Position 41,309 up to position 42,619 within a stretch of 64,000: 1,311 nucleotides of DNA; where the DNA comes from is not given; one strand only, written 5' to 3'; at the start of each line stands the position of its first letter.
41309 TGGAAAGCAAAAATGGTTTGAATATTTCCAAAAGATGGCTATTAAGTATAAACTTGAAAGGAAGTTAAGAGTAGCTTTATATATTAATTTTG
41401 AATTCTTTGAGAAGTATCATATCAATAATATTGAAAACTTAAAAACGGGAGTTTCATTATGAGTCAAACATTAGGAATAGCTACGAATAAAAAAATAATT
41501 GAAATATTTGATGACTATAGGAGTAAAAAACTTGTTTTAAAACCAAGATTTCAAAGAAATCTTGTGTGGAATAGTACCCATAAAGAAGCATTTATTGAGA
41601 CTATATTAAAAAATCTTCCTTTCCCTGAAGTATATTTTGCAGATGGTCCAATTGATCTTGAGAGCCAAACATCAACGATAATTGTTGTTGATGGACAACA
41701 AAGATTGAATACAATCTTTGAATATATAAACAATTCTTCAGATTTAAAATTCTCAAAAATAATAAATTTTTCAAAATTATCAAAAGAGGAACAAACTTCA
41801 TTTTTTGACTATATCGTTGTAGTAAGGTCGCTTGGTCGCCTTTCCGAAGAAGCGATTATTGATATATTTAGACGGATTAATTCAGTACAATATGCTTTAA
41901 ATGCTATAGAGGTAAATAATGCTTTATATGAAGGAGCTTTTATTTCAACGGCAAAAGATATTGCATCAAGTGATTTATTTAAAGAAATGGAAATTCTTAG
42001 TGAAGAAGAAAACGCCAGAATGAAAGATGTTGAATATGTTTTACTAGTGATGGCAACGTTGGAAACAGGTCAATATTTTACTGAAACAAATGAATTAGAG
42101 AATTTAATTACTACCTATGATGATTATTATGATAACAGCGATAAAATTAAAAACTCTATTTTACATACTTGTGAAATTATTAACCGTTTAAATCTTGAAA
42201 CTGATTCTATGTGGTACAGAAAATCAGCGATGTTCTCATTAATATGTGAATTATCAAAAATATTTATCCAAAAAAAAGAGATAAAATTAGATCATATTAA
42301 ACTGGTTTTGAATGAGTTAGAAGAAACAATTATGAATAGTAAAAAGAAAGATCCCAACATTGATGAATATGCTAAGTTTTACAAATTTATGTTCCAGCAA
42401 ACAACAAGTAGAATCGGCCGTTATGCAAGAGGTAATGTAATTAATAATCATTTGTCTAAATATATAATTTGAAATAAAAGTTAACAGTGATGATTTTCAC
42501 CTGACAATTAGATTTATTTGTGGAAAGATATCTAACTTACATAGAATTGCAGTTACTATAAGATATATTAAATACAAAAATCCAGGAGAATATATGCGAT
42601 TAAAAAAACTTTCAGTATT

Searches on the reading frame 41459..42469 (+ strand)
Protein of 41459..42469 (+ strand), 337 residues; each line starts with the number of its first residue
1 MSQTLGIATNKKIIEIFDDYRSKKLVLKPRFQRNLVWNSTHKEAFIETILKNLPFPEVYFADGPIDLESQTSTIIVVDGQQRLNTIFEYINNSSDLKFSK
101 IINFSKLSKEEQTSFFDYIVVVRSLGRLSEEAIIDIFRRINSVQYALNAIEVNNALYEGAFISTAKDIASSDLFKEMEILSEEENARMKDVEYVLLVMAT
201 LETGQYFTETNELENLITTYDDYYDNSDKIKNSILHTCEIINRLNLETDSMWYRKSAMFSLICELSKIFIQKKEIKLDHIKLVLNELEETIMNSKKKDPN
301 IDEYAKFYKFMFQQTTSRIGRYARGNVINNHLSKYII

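Call 9: search_protein_families(library=pfam, max_evalue=1, proteins=[window:41459-42469:+])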
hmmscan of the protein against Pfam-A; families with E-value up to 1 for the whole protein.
window:41459-42469:+ (337 aa): 3 families
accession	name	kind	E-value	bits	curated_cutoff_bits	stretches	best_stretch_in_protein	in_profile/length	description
PF03235.19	GmrSD_N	-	8.4e-22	78.7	33.2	1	14-157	2-198/199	GmrSD restriction endonuclease, N-terminal domain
PF14072.11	DndB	-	0.0027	17.3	29.1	1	66-101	93-127/338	DNA-sulfur modification-associated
PF14131.11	DUF4298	-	0.046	14.2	27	1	270-309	1-40/87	Domain of unknown function (DUF4298)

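Call 10: search_protein_families(library=padloc, max_evalue=1, proteins=[window:41459-42469:+])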
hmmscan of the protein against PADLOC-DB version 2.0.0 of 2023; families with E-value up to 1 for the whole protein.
window:41459-42469:+ (337 aa): 5 families
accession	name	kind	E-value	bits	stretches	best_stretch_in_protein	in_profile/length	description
PDLC03877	NsnA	-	4.8e-36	122.8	1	11-250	51-276/385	-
PDLC04027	PD-T4-2_A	-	2.2e-24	84.2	2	19-104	46-125/363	-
PDLC03418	REase_II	-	8.2e-18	62.7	1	23-169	30-170/372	Type II restriction enzyme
PDLC04155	HEC-06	-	7.1e-06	22.8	1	22-86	18-83/562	-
PDLC04151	HEC-05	-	0.00012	19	2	7-55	22-69/600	-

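Call 11: search_protein_families(library=ncbifam, max_evalue=1, proteins=[window:41459-42469:+])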
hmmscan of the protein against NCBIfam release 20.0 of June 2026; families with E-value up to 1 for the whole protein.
window:41459-42469:+ (337 aa): 1 family
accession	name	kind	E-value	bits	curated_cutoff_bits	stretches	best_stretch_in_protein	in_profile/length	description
TIGR03187.1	DGQHR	domain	0.005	16.6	58.85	1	66-116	91-142/276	DGQHR domain-containing protein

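Call 19: find_homologous_proteins(query=window:41459-42469:+, max_evalue=0.00001)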
Query window:41459-42469:+ (337 aa): 694 proteins with E <= 0.00001 among 2632 candidates; the best 120 are listed.
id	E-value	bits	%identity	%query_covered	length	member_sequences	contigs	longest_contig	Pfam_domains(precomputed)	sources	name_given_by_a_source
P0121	2.7e-213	725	100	100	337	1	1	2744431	PF03235.20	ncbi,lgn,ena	-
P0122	8.9e-110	385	56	97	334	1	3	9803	PF03235.20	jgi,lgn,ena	-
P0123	1.1e-108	381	56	97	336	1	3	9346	PF03235.20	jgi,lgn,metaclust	jgi:hypothetical protein|metaclust:\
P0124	1.3e-108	381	54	99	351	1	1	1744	PF03235.20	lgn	-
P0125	1.3e-107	378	56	98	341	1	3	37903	PF03235.20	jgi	jgi:uncharacterized protein with ParB-like and HNH nuclease domain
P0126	1.7e-107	378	52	99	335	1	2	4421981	PF03235.20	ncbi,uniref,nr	ncbi:DUF262 domain-containing protein [Flagellimonas sp. CMM7]|uniref:DUF262 domain-containing prote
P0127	2.7e-107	377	52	99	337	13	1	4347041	PF03235.20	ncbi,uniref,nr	ncbi:DUF262 domain-containing protein [Maribacter sp. MAR_2009_72]|uniref:DUF262 domain-containing p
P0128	4.1e-107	376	52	97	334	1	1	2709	PF03235.20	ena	-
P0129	4.2e-107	376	54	98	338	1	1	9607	PF03235.20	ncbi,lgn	-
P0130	6.2e-107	376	52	99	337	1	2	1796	PF03235.20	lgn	-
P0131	7.2e-107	375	52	99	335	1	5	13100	PF03235.20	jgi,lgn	jgi:hypothetical protein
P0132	7.4e-107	375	52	99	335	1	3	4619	PF03235.20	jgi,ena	-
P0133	9.3e-107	375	52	99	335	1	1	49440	PF03235.20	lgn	-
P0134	1.5e-106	374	53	99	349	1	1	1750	PF03235.20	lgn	-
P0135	2.2e-106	374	52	99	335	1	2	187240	PF03235.20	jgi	jgi:hypothetical protein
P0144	3.0e-104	367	53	98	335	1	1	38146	PF03235.20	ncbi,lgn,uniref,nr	ncbi:DUF262 domain-containing protein [Bacillus cereus]|uniref:DUF262 domain-containing protein n=1 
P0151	7.8e-103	362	52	99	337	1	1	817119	PF03235.20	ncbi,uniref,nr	ncbi:hypothetical protein BO219_04410 [Anoxybacillus kestanbolensis]|uniref:GmrSD restriction endonu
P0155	3.3e-101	357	54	97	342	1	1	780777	PF03235.20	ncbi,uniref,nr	ncbi:DUF262 domain-containing protein [Anabaena sp. UHCC 0187]|uniref:DUF262 domain-containing prote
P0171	2.2e-99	351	51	98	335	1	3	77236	PF03235.20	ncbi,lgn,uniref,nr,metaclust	ncbi:DUF262 domain-containing protein [Paenibacillus typhae]|uniref:GmrSD restriction endonucleases 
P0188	2.2e-97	344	51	98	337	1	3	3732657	PF03235.20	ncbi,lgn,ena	-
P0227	1.9e-94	335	50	99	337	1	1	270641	PF03235.20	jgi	-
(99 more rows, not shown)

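Call 24: find_related_loci(query=A1, collection=genome_contigs, flank=8000)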
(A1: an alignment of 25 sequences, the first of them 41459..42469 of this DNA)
Query A1 (337 aa) in genome_contigs; peptide patterns used: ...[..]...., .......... (x = any residue, [..] = any of these).
600 stretches matched a pattern (row limit reached: there are more); 99 encode a relative of the query (tblastn E <= 1e-3); the best 80 are kept; 80 distinct loci.
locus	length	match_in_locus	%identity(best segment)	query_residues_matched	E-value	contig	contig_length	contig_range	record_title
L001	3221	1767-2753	51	6-332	5e-104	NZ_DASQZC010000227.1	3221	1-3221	MAG: Nostoc sp. isolate SMAG_U11081 k141_102982, whole genome shotgun sequence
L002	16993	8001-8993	49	6-334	5e-99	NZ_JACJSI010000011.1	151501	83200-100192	Nostoc flagelliforme FACHB-838 contig11, whole genome shotgun sequence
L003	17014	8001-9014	48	5-336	9e-98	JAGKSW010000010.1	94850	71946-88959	MAG: Nostoc sp. TH1S01 contig-11, whole genome shotgun sequence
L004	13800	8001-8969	41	8-333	1e-75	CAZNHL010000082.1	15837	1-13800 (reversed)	MAG TPA_asm: uncultured Bifidobacteriaceae bacterium isolate SRP344714_co2_386 genome assembly, contig: NODE_9617_length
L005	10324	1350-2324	42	8-334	4e-73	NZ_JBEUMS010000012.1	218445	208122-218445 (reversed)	Arcicella rosea strain DSM 21163 Ga0480232_12, whole genome shotgun sequence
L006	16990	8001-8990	39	1-333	3e-70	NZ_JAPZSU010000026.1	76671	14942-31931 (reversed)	MAG: Flavobacterium sp. isolate LE19-131.1C c_000000001551, whole genome shotgun sequence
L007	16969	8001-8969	41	8-332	3e-75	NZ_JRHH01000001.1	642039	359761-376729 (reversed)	Flavobacterium aquatile LMG 4008 = ATCC 11947 strain LMG 4008 contig1, whole genome shotgun sequence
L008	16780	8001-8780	36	8-268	5e-56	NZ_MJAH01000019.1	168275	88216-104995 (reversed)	Streptomyces sp. LUP47B scaffold19.1, whole genome shotgun sequence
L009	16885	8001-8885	30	8-265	2e-33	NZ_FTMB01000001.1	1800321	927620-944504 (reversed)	Rhizobium sp. RU20A, whole genome shotgun sequence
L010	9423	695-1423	32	21-243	4e-28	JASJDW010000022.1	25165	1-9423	MAG: Crocosphaera sp. isolate MO_192.B18 MO_192.c_343, whole genome shotgun sequence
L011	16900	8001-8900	27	11-307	3e-27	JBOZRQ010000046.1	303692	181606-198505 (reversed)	MAG: Symbiobacteriaceae bacterium isolate Bin16 W5_k97_122614, whole genome shotgun sequence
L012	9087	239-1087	27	8-269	2e-26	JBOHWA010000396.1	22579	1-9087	MAG: Candidatus Binatia bacterium isolate H1-B2_metabat2.bin.22_sub k127_46748, whole genome shotgun sequence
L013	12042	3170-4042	27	1-266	8e-26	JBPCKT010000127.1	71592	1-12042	MAG: Pirellulaceae bacterium isolate TH_ant_mag_59 S1Ck127_9110223_flag_1_multi_22.9938_len_71592, whole genome shotgun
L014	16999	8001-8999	26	24-332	3e-25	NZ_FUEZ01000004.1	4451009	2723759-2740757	Mycobacterium numidiamassiliense strain AB215, whole genome shotgun sequence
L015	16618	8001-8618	32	31-224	2e-24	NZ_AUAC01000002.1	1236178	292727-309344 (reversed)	Hellea balneolensis DSM 19091 F569DRAFT_scaffold00001.1_C, whole genome shotgun sequence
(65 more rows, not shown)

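Call 28: search_solved_structures(query=A1, max_evalue=1, show_alignments=1)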
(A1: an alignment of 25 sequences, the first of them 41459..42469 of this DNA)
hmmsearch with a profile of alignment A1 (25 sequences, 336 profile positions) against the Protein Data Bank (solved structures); distinct sequences matched with E-value up to 1: 1.
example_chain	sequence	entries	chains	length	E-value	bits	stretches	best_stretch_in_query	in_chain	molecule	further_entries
9jfl_B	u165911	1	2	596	0.012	17.9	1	18-88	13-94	DUF262 domain-containing protein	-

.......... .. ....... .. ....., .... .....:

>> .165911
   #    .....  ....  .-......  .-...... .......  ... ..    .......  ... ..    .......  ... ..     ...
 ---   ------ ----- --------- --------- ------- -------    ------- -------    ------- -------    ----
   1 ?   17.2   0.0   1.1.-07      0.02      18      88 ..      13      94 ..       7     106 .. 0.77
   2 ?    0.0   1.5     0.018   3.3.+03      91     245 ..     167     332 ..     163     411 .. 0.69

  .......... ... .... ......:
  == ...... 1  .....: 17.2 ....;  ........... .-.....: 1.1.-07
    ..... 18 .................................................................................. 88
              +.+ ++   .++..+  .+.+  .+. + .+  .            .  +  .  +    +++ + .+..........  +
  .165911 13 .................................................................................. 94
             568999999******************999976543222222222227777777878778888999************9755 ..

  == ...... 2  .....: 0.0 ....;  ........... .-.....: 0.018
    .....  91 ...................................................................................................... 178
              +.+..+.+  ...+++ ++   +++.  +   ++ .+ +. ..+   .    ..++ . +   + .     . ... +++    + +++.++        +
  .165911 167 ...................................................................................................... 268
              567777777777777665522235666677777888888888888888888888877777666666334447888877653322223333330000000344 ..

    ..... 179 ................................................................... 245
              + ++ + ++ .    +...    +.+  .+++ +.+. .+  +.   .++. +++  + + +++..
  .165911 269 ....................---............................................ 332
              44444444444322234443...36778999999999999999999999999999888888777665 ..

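Call 33: list_cluster_members(proteins=[P0121, P0001])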
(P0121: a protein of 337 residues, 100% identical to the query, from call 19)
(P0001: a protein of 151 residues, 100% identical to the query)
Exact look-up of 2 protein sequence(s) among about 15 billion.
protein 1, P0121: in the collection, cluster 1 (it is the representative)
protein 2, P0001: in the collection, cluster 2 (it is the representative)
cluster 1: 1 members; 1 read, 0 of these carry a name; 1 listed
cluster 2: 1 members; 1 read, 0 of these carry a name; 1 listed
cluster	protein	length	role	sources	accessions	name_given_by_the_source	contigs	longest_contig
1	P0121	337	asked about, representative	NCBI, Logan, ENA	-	-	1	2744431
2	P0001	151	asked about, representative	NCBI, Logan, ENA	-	-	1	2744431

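Call 34: find_encoding_contigs(protein=P0121, flank=6000, max_places=2)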
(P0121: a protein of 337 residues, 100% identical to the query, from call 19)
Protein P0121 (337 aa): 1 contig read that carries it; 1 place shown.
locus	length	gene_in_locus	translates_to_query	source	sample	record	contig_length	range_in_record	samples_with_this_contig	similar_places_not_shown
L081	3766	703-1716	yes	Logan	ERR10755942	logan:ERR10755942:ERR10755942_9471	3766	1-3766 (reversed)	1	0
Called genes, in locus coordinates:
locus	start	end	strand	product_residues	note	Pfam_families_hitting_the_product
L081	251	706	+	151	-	-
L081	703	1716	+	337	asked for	PF03235:GmrSD_N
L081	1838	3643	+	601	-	PF02463:SMC_N, PF13175:AAA_15, PF13304:AAA_21, PF20469:OLD-like_TOPRIM (faint)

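Call 38: find_encoding_contigs(protein=P0151, flank=8000, max_places=2)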
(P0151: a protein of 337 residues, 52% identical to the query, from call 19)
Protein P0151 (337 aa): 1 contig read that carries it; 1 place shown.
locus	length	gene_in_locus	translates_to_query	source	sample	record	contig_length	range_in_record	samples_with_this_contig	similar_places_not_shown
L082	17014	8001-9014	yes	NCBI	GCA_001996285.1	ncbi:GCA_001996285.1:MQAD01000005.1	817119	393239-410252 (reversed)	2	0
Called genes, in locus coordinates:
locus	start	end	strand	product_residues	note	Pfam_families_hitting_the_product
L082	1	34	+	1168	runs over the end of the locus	PF02384:N6_Mtase (faint), PF20473:MmeI_Mtase, PF07669:Eco57I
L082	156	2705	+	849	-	PF08665:PglZ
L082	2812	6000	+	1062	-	PF04851:ResIII, PF00176:SNF2-rel_dom, PF00270:DEAD (weak), PF00271:Helicase_C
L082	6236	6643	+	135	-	PF19778:RE_endonuc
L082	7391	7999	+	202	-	-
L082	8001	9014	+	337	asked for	PF03235:GmrSD_N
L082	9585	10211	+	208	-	PF18160:SLATT_5 (weak)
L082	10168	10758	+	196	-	PF01171:ATP_bind_3 (weak), PF06508:QueC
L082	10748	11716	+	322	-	-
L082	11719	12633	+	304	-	PF18144:SMODS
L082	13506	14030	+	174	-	PF02229:PC4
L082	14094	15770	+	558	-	PF03235:GmrSD_N, PF07510:GmrSD_C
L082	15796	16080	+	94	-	PF15919:HicB_lk_antitox, PF15970:HicB-like_2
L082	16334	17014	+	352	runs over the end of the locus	PF00515:TPR_1 (faint), PF07719:TPR_2 (faint)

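Call 39: find_encoding_contigs(protein=P0126, flank=8000, max_places=2)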
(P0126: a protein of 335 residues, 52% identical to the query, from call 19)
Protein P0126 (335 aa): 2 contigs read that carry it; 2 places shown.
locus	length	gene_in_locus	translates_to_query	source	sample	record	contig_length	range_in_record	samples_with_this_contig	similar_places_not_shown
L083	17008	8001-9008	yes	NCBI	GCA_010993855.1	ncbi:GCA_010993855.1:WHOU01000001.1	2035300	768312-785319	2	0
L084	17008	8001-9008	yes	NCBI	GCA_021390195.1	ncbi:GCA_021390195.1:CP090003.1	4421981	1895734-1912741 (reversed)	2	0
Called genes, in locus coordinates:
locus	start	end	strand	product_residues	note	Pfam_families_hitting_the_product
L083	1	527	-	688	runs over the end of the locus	PF11751:PorP_SprF, PF05036:SPOR (faint)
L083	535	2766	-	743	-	PF13895:Ig_2 (faint), PF13927:Ig_3 (faint), PF19081:Ig_7 (faint), PF13585:CHU_C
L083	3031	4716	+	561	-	PF00749:tRNA-synt_1c, PF03950:tRNA-synt_1c_C, PF20974:tRNA-synt_1c_C2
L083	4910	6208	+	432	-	PF07244:POTRA (weak)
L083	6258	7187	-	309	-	PF01145:Band_7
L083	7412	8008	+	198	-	-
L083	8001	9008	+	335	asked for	PF03235:GmrSD_N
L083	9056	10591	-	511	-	PF00749:tRNA-synt_1c, PF19269:Anticodon_2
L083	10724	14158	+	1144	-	-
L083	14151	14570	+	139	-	PF02130:YbeY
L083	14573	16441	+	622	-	PF01134:GIDA, PF12831:FAD_oxidored (weak), PF21680:GIDA_C_1st, PF13932:SAM_GIDA_C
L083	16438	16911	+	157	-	-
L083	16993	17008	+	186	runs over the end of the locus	-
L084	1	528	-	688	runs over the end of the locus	PF11751:PorP_SprF, PF05036:SPOR (faint)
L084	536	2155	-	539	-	PF19081:Ig_7 (faint), PF13927:Ig_3 (faint), PF13895:Ig_2 (faint), PF13585:CHU_C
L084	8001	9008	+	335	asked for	PF03235:GmrSD_N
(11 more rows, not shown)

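Call 40: find_encoding_contigs(protein=P0144, flank=8000, max_places=2)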
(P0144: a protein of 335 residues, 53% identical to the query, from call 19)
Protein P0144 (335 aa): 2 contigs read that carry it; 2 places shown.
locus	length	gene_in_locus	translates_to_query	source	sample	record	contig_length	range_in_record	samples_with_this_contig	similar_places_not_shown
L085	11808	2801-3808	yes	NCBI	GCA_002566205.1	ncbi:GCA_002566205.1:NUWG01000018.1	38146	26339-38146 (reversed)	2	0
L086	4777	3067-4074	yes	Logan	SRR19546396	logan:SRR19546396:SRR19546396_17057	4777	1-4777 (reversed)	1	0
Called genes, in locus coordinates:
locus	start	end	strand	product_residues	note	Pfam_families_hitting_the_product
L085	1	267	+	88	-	PF01381:HTH_3, PF12844:HTH_19 (faint)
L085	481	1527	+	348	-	PF02899:Phage_int_SAM_1 (faint), PF00589:Phage_integrase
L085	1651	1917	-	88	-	-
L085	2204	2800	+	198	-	-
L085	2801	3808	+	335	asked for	PF03235:GmrSD_N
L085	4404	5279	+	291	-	PF18863:AbiJ_NTD4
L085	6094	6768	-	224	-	PF09225:Endonuc-PvuII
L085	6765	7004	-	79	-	PF13560:HTH_31, PF12844:HTH_19, PF01381:HTH_3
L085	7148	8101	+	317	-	PF01555:N6_N4_Mtase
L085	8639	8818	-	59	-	-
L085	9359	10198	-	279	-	PF13091:PLDc_2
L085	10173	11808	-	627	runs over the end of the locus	-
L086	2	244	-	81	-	?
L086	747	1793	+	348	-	PF02899:Phage_int_SAM_1 (faint), PF00589:Phage_integrase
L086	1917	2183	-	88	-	-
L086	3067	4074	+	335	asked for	PF03235:GmrSD_N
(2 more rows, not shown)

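Call 45: predict_structure(alignment_id=A1)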
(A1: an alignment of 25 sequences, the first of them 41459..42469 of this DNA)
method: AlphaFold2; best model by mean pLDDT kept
length: 337 residues; sequences in the alignment: 25
mean_pLDDT: 82.6   pTM: 0.65
mean pLDDT of the five models: 82.6, 82.4, 82.2, 79.9, 78.7
residues with pLDDT >= 90: 147; 70-90: 135; 50-70: 30; < 50: 25
segments of 3 or more residues with pLDDT < 50: 1-4, 141-156, 182-185
pLDDT, mean of each block of 10 residues (from residue 1): 61 95 83 66 87 83 86 86 92 85 95 96 85 68 37 47 86 72 51 87 80 75 89 95 90 90 96 92 96 96 96 84 95 90
secondary structure, 60 per line:
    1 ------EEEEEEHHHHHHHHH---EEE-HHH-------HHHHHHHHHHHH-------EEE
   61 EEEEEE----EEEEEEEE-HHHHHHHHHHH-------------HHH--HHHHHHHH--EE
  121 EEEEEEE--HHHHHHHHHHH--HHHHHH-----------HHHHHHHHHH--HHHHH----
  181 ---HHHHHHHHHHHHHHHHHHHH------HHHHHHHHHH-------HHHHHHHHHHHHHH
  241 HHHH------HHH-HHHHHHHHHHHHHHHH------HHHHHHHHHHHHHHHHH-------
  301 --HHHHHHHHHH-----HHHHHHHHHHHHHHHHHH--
elements in order: E7-12 H13-21 E25-27 H39-50 E58-66 E71-78 H80-90 H109-116 E119-127 H130-140 H143-148 H160-169 H172-176 H184-203 H210-219 H227-244 H255-270 H277-293 H303-312 H318-335

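Call 50: fold_search(model_id=the predicted structure, library=pdb)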
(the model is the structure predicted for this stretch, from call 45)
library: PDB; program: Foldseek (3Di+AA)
matches with E <= 10: 179; with E <= 0.001: 3
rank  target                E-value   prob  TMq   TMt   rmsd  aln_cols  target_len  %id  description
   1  7p9k_A                3.0e-05  1.00  0.30  0.19  18.9       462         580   11  BrxU, GmrSD-family Type IV restriction enzyme (released 2021-12-08)
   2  7p9m_A                4.0e-04  1.00  0.28  0.18  18.3       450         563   12  BrxU, GmrSD-family Type IV restriction enzyme (released 2021-12-08)
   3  7p9m_B                4.4e-04  1.00  0.28  0.18  18.3       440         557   12  BrxU, GmrSD-family Type IV restriction enzyme (released 2021-12-08)
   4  3jux                  2.2e-01  0.10  0.13  0.07  26.6       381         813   12  Structure of the translocation ATPase SecA from Thermotoga maritima (released 2009-10-20)
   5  6ryk_B                2.5e-01  0.87  0.23  0.50   8.5       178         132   15  Crystal structure of the ParB-like protein PadC (released 2020-01-22)
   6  1yzs_MODEL_1_A        2.7e-01  0.63  0.17  0.39   9.5       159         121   10  Solution structure of human sulfiredoxin (srx) (released 2005-03-22)
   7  8afz_B                5.5e-01  0.05  0.09  0.08  31.4       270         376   11  Architecture of the ESCPE-1 membrane coat (released 2023-06-21)
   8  8erw_B                1.2e+00  0.06  0.12  0.15  15.9       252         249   14  Precisely patterned nanofibers made from extendable protein multiplexes (released 2023-08-23)
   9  7dxp_B                1.6e+00  0.06  0.12  0.11  14.6       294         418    8  Influenza H5N1 nucleoprotein in complex with nucleotides (released 2021-04-14)
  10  3zdp_C                1.6e+00  0.06  0.15  0.12  14.9       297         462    9  R416A Monomeric nucleoprotein of influenza A virus (released 2013-04-17)
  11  8erw_A                1.7e+00  0.04  0.10  0.12  14.5       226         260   12  Precisely patterned nanofibers made from extendable protein multiplexes (released 2023-08-23)
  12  8i1u_K                1.9e+00  0.04  0.12  0.08  21.5       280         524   11  Human TRiC-PhLP2A complex in the closed state (released 2024-01-31)
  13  8i1u_C                2.0e+00  0.02  0.11  0.08  20.4       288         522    9  Human TRiC-PhLP2A complex in the closed state (released 2024-01-31)
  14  3ddl_A                2.1e+00  0.06  0.14  0.17  16.5       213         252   11  Crystallographic Structure of Xanthorhodopsin, a Light-Driven Ion Pump with Dual Chromophore (released 2008-10-14)
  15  4exm_C                2.1e+00  0.06  0.15  0.15  19.7       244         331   12  The crystal structure of an engineered phage lysin containing the binding domain of pesticin and the killing domain of (released 2012-06-20)
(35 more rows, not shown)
